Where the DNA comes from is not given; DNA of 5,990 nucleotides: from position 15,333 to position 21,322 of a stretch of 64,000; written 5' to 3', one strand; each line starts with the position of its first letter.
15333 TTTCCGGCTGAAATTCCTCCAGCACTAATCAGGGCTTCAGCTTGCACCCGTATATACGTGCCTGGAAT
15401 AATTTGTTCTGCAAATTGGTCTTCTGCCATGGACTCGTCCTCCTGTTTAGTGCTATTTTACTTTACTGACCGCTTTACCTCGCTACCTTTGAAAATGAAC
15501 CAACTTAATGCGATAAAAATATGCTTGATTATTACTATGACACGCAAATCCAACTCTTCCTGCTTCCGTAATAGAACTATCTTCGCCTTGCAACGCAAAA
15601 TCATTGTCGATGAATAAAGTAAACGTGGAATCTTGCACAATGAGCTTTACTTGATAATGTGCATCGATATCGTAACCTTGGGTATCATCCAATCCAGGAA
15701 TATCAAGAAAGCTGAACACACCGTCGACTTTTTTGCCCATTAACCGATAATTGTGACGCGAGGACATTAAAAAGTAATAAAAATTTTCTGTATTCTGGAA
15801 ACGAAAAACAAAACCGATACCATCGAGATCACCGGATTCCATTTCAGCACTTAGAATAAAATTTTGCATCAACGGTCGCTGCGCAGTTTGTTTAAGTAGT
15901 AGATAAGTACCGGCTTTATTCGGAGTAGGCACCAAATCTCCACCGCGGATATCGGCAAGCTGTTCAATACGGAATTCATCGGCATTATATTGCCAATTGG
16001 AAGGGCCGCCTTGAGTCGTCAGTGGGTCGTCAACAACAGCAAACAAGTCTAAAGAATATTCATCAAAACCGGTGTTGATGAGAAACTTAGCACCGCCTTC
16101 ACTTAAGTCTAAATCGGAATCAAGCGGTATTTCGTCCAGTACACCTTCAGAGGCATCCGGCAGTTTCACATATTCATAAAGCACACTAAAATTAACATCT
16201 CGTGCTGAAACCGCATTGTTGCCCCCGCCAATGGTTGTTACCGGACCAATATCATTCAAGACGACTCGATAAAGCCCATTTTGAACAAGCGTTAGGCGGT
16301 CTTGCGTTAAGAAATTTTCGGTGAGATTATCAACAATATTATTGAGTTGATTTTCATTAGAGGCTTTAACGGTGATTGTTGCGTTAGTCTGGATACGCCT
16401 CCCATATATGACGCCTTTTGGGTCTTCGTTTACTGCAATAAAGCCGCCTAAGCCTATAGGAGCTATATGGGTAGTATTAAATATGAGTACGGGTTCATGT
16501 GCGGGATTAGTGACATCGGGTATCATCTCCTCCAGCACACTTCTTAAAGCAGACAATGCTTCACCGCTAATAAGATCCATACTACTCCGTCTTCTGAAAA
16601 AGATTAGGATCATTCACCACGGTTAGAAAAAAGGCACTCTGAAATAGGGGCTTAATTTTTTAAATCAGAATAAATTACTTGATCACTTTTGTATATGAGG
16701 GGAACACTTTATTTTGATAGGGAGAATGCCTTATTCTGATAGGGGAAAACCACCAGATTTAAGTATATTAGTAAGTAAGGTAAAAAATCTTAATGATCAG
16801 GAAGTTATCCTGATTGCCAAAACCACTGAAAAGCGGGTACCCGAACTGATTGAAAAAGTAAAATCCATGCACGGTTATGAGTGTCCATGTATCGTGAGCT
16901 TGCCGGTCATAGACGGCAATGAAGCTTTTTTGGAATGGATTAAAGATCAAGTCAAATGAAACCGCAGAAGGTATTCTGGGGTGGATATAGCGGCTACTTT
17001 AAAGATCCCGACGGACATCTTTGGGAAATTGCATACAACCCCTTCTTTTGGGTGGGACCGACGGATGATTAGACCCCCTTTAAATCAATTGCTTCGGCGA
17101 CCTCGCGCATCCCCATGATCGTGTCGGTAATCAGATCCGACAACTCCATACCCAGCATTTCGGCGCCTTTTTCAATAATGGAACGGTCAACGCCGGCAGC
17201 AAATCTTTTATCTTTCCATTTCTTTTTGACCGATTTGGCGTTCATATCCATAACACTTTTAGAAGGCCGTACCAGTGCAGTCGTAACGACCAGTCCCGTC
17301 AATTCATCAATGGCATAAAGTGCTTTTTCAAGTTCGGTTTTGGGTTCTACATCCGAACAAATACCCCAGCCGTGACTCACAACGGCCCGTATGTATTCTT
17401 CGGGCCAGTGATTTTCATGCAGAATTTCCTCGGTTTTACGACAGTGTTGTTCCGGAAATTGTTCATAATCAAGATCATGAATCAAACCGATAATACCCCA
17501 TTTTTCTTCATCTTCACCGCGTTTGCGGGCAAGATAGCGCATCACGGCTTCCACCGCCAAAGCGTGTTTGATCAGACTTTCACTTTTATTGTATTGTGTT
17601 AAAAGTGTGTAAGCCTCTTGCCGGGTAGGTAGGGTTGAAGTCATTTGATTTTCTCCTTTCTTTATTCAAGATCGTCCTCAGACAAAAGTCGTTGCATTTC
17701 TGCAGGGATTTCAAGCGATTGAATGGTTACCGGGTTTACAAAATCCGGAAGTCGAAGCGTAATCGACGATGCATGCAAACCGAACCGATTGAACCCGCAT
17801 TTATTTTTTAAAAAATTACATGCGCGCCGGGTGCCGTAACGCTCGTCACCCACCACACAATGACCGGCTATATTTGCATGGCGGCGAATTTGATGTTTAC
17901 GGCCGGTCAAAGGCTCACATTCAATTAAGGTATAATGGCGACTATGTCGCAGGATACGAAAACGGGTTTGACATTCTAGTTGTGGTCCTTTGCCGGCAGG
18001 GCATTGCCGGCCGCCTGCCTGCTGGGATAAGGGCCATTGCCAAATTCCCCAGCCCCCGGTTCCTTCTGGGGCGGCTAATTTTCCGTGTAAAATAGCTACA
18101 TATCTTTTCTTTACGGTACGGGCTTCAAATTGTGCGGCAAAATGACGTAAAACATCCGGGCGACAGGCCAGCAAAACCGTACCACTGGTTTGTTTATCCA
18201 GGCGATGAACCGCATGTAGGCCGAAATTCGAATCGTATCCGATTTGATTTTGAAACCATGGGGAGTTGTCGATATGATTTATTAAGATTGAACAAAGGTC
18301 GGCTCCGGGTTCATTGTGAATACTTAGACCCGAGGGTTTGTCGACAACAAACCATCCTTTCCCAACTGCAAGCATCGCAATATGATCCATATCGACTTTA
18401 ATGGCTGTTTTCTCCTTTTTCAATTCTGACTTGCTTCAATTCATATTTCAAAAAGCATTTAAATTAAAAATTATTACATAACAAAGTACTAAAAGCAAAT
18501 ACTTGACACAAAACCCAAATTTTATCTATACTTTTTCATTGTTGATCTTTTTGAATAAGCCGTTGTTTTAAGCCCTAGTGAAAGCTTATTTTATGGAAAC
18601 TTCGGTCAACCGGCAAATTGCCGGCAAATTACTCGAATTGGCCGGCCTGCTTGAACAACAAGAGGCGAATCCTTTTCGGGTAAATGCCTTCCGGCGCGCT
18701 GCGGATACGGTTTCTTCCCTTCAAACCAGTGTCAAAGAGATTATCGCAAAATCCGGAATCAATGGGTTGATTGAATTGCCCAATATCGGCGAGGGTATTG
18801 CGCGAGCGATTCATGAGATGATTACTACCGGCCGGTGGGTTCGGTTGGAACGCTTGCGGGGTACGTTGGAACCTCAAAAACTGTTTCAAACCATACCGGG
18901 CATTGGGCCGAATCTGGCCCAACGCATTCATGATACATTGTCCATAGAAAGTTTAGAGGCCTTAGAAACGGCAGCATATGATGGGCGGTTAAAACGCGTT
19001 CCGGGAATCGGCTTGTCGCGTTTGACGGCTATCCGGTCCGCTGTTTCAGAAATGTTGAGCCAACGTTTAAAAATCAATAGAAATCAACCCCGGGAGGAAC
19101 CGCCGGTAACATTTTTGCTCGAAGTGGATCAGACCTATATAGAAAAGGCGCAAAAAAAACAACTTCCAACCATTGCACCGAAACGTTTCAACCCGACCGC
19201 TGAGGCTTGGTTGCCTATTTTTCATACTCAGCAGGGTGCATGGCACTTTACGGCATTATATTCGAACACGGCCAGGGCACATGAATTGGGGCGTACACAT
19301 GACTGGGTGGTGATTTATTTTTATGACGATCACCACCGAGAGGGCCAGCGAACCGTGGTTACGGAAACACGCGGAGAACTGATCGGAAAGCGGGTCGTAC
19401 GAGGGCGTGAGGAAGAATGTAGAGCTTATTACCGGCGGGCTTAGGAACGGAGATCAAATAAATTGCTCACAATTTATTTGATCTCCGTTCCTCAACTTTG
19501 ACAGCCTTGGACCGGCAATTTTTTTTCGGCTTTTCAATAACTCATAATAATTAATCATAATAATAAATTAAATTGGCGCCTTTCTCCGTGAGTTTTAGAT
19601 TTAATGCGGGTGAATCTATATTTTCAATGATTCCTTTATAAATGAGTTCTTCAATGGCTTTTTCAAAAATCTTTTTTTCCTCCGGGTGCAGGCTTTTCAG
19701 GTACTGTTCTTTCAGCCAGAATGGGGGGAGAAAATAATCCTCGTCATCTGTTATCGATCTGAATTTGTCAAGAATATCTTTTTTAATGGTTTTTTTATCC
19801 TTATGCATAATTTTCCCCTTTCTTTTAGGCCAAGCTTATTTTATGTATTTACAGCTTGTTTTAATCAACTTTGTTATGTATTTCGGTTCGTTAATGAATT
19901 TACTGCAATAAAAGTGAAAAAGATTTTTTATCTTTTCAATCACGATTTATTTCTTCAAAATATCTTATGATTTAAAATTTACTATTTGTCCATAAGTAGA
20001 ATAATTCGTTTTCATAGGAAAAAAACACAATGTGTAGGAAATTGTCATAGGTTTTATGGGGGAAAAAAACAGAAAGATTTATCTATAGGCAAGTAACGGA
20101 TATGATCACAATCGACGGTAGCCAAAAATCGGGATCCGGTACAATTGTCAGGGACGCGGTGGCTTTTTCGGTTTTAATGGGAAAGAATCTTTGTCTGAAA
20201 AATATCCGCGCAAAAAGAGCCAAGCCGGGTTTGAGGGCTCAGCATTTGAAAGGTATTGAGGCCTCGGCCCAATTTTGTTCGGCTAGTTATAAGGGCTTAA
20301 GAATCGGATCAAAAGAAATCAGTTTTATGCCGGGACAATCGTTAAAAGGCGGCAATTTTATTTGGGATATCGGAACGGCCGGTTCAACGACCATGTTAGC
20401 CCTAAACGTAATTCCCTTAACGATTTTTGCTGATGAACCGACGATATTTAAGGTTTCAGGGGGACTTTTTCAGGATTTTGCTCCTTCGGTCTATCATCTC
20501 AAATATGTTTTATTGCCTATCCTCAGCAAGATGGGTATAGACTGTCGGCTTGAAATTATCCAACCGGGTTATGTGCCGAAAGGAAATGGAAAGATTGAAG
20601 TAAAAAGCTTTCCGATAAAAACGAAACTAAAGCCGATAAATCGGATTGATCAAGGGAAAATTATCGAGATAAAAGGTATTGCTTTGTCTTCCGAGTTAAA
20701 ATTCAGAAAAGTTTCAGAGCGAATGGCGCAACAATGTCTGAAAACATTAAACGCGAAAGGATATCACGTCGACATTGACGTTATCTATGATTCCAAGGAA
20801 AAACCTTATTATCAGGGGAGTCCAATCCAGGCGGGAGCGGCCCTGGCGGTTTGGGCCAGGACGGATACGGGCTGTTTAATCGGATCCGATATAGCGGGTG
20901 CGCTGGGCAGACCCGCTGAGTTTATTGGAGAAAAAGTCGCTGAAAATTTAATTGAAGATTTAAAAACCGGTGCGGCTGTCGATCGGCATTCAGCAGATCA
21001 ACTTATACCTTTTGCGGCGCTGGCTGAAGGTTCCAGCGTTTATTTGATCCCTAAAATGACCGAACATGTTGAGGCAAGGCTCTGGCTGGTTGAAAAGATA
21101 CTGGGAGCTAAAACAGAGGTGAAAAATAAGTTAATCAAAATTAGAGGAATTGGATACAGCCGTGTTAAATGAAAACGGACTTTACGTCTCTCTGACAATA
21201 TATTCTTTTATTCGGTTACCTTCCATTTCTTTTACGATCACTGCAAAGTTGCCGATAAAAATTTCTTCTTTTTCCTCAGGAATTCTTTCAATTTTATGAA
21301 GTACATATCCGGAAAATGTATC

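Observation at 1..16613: Atypical contractile-tail/CIS-like operon: cap-lectin, sheath, tube and chaperone followed by three giant non-canonical ORFs instead of spike/baseplate genes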

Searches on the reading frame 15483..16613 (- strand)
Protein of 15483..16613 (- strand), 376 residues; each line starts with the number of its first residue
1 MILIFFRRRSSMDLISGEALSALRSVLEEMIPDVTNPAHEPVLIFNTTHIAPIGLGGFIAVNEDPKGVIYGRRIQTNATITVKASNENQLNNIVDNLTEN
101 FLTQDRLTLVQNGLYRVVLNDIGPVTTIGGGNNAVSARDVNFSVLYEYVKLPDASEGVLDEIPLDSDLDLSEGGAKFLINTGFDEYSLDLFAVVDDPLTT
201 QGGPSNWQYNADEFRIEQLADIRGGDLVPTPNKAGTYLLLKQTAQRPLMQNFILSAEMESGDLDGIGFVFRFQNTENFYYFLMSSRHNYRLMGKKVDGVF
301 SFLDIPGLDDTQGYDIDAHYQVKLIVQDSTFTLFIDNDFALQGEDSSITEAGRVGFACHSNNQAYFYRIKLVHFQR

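Call 4: search_protein_families(library=pfam, proteins=[window:15483-16613:-], max_evalue=0.01)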
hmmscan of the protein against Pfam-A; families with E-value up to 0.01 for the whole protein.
window:15483-16613:- (376 aa): 0 families

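Call 5: search_protein_families(library=phrogs, proteins=[window:15483-16613:-], max_evalue=0.01)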
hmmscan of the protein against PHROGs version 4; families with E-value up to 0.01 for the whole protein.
window:15483-16613:- (376 aa): 0 families

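Call 13: search_solved_structures(query=window:15483-16613:-, max_evalue=1)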
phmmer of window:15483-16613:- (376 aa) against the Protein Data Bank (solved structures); distinct sequences matched with E-value up to 1: 2.
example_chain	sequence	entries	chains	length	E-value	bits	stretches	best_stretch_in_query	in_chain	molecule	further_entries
5mfb_A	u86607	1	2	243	0.26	13.8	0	84-160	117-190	YIII(Dq)4CqI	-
4d4e_A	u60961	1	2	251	0.27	13.8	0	84-160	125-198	ARMADILLO REPEAT PROTEIN ARM00016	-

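Call 40: search_solved_structures(query=A4, max_evalue=5)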
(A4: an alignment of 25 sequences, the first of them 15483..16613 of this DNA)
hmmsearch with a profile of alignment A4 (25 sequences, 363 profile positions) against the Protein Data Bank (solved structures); distinct sequences matched with E-value up to 5: 6.
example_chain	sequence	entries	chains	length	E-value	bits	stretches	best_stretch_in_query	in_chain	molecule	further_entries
4azz_A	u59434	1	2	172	0.0047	19.1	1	257-358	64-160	LEVANASE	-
4b1l_A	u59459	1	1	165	0.0048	19.1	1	257-357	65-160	LEVANASE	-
4b1m_A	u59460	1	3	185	0.0056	18.9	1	263-357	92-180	LEVANASE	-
5j2s_A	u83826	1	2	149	1.5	10.9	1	185-242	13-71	Killer cell lectin-like receptor subfamily B member 1B allele A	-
7odu_C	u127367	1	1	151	1.5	10.9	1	185-242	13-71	Killer cell lectin-like receptor subfamily B member 1B allele A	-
5t5h_x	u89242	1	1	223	2.5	10.1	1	53-115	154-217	Ribosomal protein L7a-like protein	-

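Call 42: search_protein_families(library=ncbifam, proteins=[window:15483-16580:-], max_evalue=1)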
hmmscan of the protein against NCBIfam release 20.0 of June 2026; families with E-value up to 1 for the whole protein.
window:15483-16580:- (365 aa): 0 families

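Call 111: search_protein_families(library=pfam, alignment_id=A4, max_evalue=1)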
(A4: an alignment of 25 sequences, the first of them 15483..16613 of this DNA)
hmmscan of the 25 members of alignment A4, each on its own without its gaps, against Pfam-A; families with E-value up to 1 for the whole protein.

A. member 1, window:15483-16613:- (376 aa): 0 families

B. families by the number of members that match (of 25 scanned): 7 families
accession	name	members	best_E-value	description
PF06439.18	3keto-disac_hyd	5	8.4e-06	3-keto-disaccharide hydrolase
PF13385.13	Laminin_G_3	2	0.013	Concanavalin A-like lectin/glucanases superfamily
PF00379.29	Chitin_bind_4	1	0.017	Insect cuticle protein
PF08856.16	DUF1826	1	0.038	Protein of unknown function (DUF1826)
PF19763.6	DUF6250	1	0.081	Domain of unknown function (DUF6250)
PF12691.13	Phage_tail_terminator_6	1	0.14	Bacteriophage tail terminator protein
PF17265.7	DUF5331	1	0.17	Family of unknown function (DUF5331)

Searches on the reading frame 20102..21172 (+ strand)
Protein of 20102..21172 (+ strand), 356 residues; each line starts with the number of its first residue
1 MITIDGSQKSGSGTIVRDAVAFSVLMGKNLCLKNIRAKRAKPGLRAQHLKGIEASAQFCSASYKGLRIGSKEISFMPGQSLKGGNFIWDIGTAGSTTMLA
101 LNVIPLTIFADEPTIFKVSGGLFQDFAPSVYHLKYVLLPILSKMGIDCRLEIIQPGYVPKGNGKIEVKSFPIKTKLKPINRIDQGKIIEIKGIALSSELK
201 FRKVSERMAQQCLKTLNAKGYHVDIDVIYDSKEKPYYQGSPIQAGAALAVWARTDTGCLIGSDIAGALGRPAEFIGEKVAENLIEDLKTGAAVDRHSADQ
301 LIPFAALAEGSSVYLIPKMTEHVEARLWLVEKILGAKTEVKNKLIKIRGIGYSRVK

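Call 98: search_protein_families(library=pfam, proteins=[window:20102-21172:+], max_evalue=0.00001)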
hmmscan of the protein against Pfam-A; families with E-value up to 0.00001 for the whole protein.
window:20102-21172:+ (356 aa): 2 families
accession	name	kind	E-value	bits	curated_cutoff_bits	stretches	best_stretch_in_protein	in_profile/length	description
PF01137.26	RTC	-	4.3e-66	222.7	27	1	9-340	2-221/221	RNA 3'-terminal phosphate cyclase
PF05189.18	RTC_insert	-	1.9e-18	67.2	23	1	183-287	2-101/102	RNA 3'-terminal phosphate cyclase (RTC), insert domain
